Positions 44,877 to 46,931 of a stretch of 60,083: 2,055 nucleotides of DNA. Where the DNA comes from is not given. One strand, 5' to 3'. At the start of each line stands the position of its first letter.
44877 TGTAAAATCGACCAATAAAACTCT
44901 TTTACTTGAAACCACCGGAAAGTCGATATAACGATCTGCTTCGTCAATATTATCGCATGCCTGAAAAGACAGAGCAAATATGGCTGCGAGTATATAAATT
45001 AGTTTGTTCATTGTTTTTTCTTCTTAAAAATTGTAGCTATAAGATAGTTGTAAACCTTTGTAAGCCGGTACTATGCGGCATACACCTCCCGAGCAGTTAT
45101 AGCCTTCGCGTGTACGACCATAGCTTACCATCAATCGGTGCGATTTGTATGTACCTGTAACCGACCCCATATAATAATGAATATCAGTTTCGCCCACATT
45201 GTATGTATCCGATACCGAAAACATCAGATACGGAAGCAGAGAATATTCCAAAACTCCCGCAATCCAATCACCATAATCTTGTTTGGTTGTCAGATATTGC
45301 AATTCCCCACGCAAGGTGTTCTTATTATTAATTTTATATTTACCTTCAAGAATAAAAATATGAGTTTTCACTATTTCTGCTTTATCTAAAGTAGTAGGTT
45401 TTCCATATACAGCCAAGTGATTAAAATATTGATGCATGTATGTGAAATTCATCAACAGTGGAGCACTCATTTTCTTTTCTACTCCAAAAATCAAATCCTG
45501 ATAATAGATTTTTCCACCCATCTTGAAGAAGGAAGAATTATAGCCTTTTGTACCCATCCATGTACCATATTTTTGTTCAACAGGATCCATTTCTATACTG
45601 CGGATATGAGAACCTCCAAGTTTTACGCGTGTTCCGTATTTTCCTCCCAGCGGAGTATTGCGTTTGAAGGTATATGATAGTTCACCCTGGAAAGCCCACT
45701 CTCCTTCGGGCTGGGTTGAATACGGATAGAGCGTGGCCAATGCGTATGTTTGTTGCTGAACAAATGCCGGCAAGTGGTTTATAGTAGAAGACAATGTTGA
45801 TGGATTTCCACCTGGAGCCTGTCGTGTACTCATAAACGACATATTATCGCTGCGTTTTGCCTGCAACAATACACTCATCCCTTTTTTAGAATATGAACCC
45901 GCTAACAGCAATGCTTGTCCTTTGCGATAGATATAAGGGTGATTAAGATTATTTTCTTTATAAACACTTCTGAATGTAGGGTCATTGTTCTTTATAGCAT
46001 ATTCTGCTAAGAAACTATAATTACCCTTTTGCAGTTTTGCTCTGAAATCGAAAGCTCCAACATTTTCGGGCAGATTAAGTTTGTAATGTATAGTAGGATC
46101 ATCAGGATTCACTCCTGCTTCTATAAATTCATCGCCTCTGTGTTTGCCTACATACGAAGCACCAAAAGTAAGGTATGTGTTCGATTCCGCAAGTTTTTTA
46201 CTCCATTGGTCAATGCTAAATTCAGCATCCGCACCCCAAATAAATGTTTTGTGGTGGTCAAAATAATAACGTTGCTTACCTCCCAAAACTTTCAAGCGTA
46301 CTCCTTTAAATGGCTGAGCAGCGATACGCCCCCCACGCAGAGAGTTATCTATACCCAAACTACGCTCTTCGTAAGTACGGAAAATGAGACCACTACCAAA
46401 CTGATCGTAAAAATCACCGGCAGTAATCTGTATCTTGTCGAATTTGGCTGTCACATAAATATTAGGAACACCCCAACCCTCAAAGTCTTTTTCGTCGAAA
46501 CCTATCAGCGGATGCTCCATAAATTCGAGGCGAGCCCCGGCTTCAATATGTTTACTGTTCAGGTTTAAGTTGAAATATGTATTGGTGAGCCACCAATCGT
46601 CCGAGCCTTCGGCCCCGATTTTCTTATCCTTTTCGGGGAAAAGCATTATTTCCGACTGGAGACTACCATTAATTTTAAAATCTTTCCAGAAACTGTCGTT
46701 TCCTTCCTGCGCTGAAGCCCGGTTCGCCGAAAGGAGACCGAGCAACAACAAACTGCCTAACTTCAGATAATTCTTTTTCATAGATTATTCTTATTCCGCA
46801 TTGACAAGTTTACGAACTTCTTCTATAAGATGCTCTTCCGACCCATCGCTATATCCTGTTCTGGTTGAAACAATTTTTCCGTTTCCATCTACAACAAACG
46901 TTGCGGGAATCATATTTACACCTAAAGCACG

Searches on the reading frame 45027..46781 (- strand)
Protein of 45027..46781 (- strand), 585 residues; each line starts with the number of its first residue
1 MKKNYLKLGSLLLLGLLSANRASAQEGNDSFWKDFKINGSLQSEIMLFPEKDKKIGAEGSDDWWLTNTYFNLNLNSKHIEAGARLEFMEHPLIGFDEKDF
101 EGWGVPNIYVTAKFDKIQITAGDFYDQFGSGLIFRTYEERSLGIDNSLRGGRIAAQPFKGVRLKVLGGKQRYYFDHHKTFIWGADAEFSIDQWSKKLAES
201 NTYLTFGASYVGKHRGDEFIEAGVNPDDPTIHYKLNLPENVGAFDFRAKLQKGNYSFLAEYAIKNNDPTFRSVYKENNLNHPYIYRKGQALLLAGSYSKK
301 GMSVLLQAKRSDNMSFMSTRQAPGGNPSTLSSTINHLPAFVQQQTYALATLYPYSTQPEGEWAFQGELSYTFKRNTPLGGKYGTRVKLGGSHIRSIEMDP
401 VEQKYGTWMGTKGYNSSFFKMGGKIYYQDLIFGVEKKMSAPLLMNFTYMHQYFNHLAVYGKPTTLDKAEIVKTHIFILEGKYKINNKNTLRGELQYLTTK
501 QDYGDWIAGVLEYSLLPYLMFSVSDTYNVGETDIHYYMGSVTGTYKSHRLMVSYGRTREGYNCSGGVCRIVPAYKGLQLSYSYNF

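Call 84: search_protein_families(library=pfam, proteins=[window:45027-46781:-], max_evalue=0.00001)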
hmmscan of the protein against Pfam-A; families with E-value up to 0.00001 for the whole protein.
window:45027-46781:- (585 aa): 1 family
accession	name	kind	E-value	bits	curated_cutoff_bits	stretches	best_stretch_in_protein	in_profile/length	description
PF19494.5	DUF6029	-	7.6e-177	589.6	27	1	16-585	11-538/538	Family of unknown function (DUF6029)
